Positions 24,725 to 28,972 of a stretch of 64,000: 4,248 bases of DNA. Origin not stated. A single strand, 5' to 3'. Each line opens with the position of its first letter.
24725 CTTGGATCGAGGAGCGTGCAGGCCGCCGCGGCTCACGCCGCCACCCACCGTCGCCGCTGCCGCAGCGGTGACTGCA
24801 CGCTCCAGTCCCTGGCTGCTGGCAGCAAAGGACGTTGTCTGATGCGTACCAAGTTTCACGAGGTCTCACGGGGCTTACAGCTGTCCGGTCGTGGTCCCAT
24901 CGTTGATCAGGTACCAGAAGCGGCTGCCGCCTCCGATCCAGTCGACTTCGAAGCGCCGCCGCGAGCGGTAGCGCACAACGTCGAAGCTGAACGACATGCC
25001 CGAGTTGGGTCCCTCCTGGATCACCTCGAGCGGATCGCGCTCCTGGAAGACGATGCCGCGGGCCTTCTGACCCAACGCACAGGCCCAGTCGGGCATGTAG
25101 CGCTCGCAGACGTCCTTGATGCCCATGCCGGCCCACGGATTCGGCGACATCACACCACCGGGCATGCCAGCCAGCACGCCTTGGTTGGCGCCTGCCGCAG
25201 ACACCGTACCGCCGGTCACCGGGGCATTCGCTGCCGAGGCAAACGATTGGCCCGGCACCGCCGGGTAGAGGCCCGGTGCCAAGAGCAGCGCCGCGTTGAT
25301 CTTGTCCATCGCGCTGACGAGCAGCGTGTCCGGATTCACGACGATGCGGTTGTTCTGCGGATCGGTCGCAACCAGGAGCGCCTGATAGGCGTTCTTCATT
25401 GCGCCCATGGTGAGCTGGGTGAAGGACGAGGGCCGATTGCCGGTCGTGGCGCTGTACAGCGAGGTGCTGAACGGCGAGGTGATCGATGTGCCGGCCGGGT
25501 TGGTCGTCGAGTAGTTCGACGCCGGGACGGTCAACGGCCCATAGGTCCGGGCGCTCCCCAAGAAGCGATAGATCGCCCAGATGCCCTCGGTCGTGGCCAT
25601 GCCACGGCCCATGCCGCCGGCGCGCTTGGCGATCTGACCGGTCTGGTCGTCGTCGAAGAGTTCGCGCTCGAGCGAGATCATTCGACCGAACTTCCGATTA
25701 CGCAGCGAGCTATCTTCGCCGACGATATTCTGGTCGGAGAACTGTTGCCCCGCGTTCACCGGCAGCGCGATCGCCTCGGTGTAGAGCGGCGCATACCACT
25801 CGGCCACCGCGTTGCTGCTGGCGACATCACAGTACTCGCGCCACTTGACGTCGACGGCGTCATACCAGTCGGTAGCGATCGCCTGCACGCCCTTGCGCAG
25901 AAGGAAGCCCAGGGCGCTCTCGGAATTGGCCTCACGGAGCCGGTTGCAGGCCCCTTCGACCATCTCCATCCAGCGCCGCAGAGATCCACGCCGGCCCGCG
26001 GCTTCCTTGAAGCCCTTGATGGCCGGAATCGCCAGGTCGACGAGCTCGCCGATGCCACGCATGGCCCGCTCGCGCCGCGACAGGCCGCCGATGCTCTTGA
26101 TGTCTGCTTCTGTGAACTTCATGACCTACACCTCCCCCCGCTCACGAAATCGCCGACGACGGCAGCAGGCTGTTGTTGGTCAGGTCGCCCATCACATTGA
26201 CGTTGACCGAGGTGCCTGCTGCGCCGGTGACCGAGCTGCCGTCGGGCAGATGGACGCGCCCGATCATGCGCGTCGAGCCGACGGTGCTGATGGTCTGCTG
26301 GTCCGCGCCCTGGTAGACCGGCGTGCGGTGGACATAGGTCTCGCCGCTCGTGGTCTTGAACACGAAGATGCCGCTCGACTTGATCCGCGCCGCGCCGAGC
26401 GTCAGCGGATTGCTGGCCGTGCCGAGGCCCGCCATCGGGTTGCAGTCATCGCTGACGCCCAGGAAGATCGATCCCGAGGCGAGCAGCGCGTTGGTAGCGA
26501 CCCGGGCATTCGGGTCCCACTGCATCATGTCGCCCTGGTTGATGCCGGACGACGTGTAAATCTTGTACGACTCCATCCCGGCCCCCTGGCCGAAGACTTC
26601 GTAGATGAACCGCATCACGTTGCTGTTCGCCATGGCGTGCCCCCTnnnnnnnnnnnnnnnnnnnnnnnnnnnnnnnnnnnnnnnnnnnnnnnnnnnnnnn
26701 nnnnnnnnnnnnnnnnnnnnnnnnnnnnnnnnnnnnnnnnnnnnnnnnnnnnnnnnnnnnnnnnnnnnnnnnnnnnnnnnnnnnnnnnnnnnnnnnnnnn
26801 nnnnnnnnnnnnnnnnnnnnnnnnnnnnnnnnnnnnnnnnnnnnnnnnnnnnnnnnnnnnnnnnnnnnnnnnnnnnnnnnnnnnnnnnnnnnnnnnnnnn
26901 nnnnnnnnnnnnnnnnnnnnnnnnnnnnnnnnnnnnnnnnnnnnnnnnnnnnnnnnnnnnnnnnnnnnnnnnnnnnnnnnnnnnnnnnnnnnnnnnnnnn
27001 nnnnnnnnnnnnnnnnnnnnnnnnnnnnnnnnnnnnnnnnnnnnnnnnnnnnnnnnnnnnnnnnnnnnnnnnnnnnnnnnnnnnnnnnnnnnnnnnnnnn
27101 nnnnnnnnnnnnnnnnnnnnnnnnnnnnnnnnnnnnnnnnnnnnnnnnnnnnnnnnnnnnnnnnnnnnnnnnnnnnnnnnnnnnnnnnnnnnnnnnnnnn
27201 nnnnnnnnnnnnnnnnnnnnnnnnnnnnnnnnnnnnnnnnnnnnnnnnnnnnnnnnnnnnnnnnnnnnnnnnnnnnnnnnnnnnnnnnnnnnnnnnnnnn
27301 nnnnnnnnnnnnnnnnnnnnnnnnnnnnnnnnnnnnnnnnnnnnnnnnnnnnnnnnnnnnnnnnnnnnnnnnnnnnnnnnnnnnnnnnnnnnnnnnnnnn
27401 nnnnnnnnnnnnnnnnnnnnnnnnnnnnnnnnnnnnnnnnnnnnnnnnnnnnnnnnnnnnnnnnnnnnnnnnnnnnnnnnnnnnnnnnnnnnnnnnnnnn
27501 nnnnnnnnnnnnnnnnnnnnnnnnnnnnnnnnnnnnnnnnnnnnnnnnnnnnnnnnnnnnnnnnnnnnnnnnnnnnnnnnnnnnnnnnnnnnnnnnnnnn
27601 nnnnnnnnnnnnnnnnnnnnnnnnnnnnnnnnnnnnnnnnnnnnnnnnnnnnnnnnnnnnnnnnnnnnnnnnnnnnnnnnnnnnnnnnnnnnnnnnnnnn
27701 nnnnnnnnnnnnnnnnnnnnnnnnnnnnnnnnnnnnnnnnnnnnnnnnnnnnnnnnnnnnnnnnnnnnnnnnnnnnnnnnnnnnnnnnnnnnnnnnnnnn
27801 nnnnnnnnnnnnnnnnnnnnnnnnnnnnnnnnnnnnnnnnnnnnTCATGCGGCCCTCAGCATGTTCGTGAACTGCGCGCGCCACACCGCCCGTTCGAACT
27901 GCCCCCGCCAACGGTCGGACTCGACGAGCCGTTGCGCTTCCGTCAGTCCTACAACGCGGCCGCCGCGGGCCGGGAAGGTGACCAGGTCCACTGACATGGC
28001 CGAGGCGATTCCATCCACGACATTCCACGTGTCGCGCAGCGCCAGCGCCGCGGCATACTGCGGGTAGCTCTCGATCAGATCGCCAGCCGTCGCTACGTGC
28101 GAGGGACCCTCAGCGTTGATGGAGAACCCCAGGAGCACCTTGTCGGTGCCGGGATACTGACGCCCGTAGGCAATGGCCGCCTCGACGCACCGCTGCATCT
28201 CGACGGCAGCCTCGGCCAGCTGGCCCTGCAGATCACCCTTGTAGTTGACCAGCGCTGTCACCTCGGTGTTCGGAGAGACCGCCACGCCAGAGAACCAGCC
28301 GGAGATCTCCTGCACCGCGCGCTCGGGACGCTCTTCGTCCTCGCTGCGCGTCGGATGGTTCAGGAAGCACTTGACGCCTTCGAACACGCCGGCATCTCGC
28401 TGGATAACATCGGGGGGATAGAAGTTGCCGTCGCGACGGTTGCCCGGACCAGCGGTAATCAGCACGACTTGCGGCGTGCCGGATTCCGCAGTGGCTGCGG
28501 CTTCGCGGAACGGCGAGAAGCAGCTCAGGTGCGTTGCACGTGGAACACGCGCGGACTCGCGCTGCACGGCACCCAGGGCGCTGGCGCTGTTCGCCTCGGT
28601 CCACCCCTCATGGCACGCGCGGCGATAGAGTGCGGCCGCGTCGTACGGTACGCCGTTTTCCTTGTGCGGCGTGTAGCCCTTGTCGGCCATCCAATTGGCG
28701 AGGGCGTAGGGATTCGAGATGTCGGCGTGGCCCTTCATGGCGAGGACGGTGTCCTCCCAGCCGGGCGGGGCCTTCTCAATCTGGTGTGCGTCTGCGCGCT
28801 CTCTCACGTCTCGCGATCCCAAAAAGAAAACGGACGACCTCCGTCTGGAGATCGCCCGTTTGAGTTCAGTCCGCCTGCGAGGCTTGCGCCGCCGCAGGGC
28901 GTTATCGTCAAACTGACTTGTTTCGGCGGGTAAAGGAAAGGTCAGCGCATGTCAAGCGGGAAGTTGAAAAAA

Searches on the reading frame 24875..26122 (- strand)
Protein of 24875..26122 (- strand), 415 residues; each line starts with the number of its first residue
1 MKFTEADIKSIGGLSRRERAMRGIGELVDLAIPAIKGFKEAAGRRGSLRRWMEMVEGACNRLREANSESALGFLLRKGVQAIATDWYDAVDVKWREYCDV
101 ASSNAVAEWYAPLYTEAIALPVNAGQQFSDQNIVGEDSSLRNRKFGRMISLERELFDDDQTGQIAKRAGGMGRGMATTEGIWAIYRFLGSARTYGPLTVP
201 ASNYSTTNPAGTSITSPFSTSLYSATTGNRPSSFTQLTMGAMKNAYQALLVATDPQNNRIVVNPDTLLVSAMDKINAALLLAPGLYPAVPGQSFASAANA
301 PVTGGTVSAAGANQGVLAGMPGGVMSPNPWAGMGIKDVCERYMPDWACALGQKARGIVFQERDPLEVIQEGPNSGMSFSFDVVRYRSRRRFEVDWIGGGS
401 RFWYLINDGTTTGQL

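Call 7: search_protein_families(library=phrogs, proteins=[window:24875-26122:-], max_evalue=0.001)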
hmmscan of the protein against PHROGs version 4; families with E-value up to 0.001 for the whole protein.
window:24875-26122:- (415 aa): 3 families
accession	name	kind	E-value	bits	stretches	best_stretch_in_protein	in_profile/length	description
phrog_371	-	head and packaging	1.2e-06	29.1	1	78-177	15-112/303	major head protein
phrog_4523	-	head and packaging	4.6e-05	23.3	1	52-288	348-556/644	major head and protease protein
phrog_133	-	head and packaging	9.9e-05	22.1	1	61-274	373-564/668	head maturation protease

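Call 9: search_dna_similar(query=window:24875-26122:-, collection=phages, mode=protein, max_rows=25)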
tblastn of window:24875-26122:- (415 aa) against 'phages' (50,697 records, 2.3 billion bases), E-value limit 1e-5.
No match.
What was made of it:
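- Tried and rejected: tblastn of the capsid protein against deposited phages found no match (call 9), so the phage lineage is uncultivated.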

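Call 18: find_related_loci(query=window:24875-26122:-, collection=viral_contigs, flank=10000)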
Query window:24875-26122:- (415 aa) in viral_contigs; peptide patterns used: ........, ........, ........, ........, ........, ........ (x = any residue, [..] = any of these).
34 stretches matched a pattern; 33 encode a relative of the query (tblastn E <= 1e-3); 33 distinct loci.
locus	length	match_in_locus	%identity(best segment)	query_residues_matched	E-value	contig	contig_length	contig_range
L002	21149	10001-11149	50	14-411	2e-117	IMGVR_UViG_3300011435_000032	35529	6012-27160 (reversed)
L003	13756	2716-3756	42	47-412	5e-90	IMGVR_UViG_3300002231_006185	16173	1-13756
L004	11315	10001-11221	37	15-412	5e-72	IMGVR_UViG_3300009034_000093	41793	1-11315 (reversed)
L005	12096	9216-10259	41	52-412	4e-72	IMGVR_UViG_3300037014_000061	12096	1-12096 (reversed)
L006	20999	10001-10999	41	47-410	6e-71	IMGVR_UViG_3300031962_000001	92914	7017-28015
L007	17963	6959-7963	39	45-410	4e-69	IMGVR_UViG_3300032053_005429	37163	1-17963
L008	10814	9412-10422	39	61-412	1e-68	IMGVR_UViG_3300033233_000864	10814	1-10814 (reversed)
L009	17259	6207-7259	40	49-412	2e-68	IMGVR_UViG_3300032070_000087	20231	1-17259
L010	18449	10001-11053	39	49-412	2e-68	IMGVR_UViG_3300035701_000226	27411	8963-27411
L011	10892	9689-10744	39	39-413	5e-68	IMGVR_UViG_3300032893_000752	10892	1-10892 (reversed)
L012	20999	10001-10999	40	51-413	1e-67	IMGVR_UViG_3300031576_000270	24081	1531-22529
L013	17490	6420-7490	38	28-413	4e-66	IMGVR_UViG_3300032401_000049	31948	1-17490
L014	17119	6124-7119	39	47-410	6e-66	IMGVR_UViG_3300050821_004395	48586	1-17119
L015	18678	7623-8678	38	39-413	3e-64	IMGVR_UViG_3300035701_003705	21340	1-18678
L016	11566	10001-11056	38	39-413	3e-64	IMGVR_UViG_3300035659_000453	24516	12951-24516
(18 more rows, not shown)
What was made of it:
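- Checked: The capsid protein has 33 relatives in IMG/VR viral contigs (call 18).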

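Call 27: find_related_loci(query=A1, collection=genome_contigs, flank=10000)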
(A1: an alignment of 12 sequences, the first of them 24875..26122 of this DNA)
Query A1 (415 aa) in genome_contigs; peptide patterns used: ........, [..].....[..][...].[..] (x = any residue, [..] = any of these).
53 stretches matched a pattern, but none encodes a relative of the query by tblastn (E <= 1e-3).
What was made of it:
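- Tried and rejected: Host identification through prophage relatives of the capsid protein in 185,579 GTDB species genomes found none (call 27).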

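Call 70: find_homologous_proteins(query=window:24875-26122:-, max_evalue=1e-20)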
Query window:24875-26122:- (415 aa): 130 proteins with E <= 1e-20 among 8000 candidates; the best 120 are listed.
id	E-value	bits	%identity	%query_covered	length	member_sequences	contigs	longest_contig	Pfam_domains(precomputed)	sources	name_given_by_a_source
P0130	2.2e-277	938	100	100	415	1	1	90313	PF25209.3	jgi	jgi:hypothetical protein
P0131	2.9e-158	545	58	100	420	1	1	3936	-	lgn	-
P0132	1.4e-156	540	60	100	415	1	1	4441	PF25209.3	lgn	-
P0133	7.8e-156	537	60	100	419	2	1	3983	PF25209.3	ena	-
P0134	4.4e-155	535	58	100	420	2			-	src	-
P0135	1.0e-153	530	59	99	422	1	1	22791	-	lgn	-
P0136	4.1e-153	528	59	100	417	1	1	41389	PF10124.16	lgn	-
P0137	2.1e-152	526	58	99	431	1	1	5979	PF25209.3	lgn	-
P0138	4.4e-152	525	57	100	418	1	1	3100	PF25209.3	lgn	-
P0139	1.5e-151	523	57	100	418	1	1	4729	PF25209.3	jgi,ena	-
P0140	3.1e-150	519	57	99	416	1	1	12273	-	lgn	-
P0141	3.4e-150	519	57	99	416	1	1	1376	PF25209.3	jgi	jgi:hypothetical protein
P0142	3.1e-149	516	59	100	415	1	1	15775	PF25209.3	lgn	-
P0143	4.0e-149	515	58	100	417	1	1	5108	PF25209.3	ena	-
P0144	1.1e-148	514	58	100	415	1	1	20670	PF25209.3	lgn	-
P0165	1.2e-135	471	55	99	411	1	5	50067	PF25209.3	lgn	-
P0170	3.4e-118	413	53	89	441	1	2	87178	PF25209.3,PF10124.16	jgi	jgi:hypothetical protein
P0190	4.9e-108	380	50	89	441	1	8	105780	PF25209.3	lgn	-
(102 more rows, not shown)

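Call 72: find_encoding_contigs(protein=P0170, flank=10000, max_places=1)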
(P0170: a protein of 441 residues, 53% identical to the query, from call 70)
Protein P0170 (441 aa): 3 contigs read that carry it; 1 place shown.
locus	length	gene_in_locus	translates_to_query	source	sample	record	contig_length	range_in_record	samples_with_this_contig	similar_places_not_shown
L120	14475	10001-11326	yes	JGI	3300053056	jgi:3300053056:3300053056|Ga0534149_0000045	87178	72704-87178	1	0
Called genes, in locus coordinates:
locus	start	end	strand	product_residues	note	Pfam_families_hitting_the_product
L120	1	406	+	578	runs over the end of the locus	PF13884:Peptidase_S74 (weak)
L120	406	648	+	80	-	-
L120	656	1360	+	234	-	-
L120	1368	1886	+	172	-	-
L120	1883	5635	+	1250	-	PF00293:NUDIX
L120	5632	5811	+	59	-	-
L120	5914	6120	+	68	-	-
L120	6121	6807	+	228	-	-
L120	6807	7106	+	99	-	-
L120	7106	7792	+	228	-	-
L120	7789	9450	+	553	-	-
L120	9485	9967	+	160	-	-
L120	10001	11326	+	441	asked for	PF10124:Mu-like_gpT (faint), PF25209:Phage_capsid_4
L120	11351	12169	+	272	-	-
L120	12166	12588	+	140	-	-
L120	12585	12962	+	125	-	-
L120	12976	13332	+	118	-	-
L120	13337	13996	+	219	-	-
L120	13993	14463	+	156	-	PF05069:Phage_tail_S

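Call 73: find_encoding_contigs(protein=P0190, flank=10000, max_places=1)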
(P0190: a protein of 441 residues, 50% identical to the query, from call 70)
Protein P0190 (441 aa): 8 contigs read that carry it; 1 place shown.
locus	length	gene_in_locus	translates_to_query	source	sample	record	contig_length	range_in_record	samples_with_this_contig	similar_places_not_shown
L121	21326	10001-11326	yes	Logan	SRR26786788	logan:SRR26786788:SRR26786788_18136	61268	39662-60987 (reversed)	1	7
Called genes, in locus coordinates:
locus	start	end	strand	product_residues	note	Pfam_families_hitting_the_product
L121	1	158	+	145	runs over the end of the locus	?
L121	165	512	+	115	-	-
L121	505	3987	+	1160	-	PF04233:Phage_Mu_F (faint), PF00293:NUDIX, PF07357:DRAT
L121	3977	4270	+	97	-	-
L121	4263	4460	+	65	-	-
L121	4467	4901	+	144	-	-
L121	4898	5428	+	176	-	-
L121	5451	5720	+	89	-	-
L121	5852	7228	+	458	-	-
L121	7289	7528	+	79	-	-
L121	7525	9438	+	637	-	-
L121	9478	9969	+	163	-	-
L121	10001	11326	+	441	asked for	PF25209:Phage_capsid_4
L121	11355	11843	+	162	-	-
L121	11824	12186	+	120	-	-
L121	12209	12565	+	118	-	-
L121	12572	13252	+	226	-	-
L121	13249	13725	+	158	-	PF05069:Phage_tail_S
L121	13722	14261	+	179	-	-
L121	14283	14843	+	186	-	-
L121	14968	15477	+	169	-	PF24117:DUF7391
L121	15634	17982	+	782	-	PF10145:PhageMin_Tail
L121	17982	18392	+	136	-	-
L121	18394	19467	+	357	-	-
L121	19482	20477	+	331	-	-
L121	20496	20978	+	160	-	-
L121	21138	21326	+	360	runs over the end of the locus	PF13385:Laminin_G_3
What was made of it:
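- It is missing from the corresponding position in L120 and L121 (calls 72, 73).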

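Call 74: find_encoding_contigs(protein=P0165, flank=10000, max_places=1)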
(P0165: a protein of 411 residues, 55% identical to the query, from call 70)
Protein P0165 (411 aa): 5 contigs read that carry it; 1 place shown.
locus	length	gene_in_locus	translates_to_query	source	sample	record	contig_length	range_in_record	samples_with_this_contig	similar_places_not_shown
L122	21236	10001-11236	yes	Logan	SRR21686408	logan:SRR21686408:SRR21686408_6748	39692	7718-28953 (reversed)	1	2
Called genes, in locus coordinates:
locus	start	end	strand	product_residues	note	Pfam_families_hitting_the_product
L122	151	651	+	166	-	-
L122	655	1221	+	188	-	PF13578:Methyltransf_24 (faint)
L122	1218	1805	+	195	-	PF04989:RMNT_CmcI (weak)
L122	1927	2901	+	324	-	PF00535:Glycos_transf_2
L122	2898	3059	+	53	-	-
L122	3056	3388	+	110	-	-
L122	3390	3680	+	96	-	-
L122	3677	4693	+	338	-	PF13524:Glyco_trans_1_2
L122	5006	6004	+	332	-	PF13524:Glyco_trans_1_2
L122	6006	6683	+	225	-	-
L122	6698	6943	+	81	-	-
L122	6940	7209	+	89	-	-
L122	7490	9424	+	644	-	-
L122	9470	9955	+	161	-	PF09956:Phage_cement_2 (faint)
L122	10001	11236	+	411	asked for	PF25209:Phage_capsid_4 (faint)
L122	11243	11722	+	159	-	-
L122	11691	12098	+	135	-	-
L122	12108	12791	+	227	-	-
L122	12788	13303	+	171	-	-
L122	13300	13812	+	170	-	-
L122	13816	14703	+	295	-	-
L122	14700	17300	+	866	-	PF26696:PTL_trimer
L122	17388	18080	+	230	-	-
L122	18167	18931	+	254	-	-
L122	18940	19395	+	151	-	PF24117:DUF7391 (weak)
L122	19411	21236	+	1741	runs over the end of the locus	PF10145:PhageMin_Tail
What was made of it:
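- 24875..28822 (-): Head module downstream of the cluster: protease (27845-28822), DUF6582 scaffold-like protein (26646-28028), 163-aa putative decoration protein (26142-26633) and major capsid protein (24875-26122). These are candidate glycan acceptors. The L122 orthologue of 26142-26633 has a faint Phage_cement_2 hit (call 74).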

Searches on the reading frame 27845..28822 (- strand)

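Call 5: search_protein_families(library=pfam, proteins=[window:27845-28822:-], max_evalue=0.01)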
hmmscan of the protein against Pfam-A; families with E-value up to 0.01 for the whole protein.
window:27845-28822:- (325 aa): 0 families

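Call 7: search_protein_families(library=phrogs, proteins=[window:27845-28822:-], max_evalue=0.001)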
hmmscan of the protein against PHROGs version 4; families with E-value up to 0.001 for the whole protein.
window:27845-28822:- (325 aa): 1 family
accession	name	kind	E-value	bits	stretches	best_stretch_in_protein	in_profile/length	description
phrog_15531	-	head and packaging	3.6e-06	27.8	1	116-297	23-168/324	head maturation protease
